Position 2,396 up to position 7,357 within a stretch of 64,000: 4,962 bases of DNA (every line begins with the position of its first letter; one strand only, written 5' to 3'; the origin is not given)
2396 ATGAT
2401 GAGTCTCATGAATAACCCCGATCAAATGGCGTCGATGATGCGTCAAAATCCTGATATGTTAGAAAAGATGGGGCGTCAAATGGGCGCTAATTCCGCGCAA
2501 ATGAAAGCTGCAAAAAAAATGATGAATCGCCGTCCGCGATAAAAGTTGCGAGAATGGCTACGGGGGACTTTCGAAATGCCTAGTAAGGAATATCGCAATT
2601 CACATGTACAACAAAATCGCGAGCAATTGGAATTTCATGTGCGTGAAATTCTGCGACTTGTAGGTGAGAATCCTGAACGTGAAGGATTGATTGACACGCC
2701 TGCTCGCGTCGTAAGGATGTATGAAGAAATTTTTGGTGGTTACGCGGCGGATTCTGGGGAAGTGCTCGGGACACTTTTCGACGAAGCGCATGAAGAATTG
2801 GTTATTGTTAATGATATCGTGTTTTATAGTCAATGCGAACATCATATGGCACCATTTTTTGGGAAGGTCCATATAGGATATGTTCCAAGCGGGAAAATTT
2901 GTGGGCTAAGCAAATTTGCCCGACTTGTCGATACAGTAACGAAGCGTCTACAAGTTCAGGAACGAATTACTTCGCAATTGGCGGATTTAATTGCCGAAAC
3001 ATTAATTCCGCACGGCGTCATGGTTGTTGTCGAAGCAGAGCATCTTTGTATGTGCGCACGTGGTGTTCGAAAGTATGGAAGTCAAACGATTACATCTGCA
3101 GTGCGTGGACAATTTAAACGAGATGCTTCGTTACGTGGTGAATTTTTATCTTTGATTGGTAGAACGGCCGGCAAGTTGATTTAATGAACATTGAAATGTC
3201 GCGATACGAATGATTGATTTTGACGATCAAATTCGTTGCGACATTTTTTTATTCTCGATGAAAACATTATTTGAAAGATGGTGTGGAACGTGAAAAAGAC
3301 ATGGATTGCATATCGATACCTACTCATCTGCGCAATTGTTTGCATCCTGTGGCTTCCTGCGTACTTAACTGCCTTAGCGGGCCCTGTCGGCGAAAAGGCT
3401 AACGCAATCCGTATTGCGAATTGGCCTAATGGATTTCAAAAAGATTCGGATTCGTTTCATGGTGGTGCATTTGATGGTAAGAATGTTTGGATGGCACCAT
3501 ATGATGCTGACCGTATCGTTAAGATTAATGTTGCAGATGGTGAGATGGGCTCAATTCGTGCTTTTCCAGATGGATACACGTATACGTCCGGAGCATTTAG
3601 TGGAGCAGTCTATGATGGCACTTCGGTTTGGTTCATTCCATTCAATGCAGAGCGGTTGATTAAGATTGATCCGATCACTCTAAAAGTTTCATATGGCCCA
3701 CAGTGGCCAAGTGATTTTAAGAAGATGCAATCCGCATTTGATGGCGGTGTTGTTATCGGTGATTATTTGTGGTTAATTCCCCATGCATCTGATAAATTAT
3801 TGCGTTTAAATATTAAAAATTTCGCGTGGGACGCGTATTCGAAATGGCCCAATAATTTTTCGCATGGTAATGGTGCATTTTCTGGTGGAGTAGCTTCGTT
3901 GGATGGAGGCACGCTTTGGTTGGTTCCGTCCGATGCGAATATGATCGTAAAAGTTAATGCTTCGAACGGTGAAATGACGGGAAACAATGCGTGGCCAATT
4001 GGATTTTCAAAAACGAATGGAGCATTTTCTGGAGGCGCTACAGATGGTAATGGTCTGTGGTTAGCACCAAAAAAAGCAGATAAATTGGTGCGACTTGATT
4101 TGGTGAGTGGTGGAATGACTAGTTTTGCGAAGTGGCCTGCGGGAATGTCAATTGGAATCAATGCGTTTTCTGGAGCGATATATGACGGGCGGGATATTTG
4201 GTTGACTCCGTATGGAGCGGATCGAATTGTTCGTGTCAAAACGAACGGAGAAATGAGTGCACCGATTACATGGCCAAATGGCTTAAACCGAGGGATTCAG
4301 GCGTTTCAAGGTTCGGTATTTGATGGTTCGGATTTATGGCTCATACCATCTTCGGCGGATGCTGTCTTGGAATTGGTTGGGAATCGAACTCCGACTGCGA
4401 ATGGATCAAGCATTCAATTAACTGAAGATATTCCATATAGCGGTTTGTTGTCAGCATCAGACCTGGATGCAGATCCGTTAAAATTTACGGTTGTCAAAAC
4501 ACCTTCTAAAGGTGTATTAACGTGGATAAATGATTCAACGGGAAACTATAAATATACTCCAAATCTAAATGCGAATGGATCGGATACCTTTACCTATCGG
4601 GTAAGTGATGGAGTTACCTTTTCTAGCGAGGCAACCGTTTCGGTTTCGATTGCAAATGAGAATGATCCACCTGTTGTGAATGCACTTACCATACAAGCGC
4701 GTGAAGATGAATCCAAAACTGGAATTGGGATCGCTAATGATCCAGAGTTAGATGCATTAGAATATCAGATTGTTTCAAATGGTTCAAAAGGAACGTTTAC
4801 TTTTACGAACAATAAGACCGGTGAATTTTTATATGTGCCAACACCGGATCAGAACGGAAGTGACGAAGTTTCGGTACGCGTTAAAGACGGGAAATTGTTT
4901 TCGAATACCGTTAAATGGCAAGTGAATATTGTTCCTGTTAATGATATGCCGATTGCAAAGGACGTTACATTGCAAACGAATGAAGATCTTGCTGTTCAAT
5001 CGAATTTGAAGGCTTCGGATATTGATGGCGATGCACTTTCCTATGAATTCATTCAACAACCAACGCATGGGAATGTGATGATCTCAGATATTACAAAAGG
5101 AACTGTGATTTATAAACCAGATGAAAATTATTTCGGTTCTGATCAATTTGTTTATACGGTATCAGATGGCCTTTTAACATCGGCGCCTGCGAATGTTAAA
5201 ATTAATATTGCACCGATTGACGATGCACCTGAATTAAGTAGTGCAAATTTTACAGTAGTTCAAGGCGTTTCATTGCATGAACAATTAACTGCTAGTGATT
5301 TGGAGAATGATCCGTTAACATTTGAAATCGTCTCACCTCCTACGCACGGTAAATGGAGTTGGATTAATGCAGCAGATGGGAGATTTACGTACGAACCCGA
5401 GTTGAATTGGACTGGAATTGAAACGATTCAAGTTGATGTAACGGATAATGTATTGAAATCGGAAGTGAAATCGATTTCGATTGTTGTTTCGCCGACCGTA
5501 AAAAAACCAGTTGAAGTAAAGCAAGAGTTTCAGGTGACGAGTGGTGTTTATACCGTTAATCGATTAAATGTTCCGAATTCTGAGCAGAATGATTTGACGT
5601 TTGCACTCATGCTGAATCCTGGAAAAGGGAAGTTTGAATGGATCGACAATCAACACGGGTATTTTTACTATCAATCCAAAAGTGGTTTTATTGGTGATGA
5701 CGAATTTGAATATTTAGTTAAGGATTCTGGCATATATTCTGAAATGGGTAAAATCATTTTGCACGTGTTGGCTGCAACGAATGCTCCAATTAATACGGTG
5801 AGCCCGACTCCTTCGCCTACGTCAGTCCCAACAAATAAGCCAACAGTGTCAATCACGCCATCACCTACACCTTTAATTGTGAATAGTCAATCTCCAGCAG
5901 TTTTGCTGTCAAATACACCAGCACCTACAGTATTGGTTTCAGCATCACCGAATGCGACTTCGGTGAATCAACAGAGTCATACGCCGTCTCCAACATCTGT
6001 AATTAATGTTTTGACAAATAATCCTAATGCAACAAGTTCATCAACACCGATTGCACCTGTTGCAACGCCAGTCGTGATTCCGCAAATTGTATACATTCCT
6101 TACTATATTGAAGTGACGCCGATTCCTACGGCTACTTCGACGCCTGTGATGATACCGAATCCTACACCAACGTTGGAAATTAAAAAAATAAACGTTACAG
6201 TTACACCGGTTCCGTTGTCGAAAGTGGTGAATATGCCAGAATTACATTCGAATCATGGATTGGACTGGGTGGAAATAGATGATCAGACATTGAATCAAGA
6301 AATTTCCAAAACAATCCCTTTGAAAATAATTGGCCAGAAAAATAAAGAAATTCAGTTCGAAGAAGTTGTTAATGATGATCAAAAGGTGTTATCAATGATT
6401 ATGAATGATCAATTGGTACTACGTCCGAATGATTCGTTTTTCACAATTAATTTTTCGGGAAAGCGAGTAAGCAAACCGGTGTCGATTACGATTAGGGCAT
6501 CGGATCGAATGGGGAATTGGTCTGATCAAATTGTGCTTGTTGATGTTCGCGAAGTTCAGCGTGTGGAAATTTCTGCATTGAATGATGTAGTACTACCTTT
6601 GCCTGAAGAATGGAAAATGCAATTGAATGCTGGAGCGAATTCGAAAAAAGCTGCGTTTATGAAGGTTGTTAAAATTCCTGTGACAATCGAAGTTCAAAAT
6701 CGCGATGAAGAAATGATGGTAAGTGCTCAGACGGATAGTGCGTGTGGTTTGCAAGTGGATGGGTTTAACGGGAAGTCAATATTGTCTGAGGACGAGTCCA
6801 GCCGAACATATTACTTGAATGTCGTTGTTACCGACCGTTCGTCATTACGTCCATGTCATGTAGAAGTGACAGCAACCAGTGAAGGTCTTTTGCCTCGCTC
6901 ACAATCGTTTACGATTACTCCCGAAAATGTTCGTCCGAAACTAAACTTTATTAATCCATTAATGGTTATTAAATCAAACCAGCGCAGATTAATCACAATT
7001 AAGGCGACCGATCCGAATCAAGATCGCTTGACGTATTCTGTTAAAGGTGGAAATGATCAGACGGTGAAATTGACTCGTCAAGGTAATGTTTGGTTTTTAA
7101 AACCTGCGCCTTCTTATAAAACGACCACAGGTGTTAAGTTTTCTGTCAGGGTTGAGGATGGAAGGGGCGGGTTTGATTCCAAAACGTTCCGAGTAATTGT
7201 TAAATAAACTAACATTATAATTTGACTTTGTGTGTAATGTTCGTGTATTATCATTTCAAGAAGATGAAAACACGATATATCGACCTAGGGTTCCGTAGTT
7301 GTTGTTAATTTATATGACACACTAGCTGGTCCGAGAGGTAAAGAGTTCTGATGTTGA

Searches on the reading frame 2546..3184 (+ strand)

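Call 51: search_protein_families(library=pfam, proteins=[window:2546-3184:+], max_evalue=0.00001)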
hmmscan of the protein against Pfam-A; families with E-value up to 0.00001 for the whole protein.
window:2546-3184:+ (212 aa): 1 family
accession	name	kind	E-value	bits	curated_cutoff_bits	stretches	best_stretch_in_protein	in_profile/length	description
PF01227.27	GTP_cyclohydroI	-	3.9e-73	245.2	27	1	30-204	3-178/179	GTP cyclohydrolase I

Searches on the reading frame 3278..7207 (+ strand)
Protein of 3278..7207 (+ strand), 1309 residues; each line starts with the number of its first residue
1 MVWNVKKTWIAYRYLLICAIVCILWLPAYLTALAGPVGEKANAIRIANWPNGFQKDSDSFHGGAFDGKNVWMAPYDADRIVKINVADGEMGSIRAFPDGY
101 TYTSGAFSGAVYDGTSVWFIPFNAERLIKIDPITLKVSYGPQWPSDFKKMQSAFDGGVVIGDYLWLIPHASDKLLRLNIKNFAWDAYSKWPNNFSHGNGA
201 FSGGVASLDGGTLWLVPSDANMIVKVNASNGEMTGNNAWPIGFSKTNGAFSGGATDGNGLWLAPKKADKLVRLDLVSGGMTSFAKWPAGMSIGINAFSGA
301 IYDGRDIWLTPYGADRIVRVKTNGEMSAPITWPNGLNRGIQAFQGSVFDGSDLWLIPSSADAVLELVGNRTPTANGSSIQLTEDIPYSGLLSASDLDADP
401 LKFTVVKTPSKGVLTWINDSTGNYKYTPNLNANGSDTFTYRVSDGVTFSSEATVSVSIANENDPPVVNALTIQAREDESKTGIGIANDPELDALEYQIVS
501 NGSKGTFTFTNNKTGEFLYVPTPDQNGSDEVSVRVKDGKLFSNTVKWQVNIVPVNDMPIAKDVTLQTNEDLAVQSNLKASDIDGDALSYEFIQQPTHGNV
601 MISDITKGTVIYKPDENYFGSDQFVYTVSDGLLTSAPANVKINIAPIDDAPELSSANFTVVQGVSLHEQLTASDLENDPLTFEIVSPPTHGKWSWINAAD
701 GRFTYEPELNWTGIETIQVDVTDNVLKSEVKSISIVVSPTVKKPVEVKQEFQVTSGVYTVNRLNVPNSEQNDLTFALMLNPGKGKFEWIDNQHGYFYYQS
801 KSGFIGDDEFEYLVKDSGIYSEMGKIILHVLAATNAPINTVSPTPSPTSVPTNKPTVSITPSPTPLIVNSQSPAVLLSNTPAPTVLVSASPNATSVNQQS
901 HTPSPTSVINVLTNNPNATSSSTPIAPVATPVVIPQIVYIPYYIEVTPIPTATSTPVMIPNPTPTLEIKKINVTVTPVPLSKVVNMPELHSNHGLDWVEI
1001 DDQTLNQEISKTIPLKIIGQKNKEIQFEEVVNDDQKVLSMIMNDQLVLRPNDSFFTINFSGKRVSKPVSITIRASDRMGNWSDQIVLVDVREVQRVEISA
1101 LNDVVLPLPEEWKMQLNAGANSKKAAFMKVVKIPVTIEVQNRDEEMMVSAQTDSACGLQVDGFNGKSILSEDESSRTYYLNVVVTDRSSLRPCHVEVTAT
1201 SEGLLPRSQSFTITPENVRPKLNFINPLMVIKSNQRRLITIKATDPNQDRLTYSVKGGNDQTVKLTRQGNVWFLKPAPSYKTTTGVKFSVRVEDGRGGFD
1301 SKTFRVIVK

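Call 51: search_protein_families(library=pfam, proteins=[window:3278-7207:+], max_evalue=0.00001)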
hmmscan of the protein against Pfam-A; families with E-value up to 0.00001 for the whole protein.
window:3278-7207:+ (1309 aa): 5 families
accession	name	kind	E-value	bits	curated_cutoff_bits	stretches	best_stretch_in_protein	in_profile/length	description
PF17963.7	Big_9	-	6.5e-69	229.3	23.6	4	555-643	1-89/89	Bacterial Ig domain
PF17803.7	Cadherin_4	-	1.7e-47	160.2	25.1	4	548-612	4-71/71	Bacterial cadherin-like domain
PF17892.7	Cadherin_5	-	3.1e-43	146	26.5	3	554-644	1-97/98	Cadherin-like domain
PF16184.11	Cadherin_3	-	1.1e-12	48.3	25.5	0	574-644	21-106/106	Cadherin-like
PF24684.1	Vgb_lyase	-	3.1e-06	26.6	50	0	203-328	16-131/290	Virginiamycin B lyase family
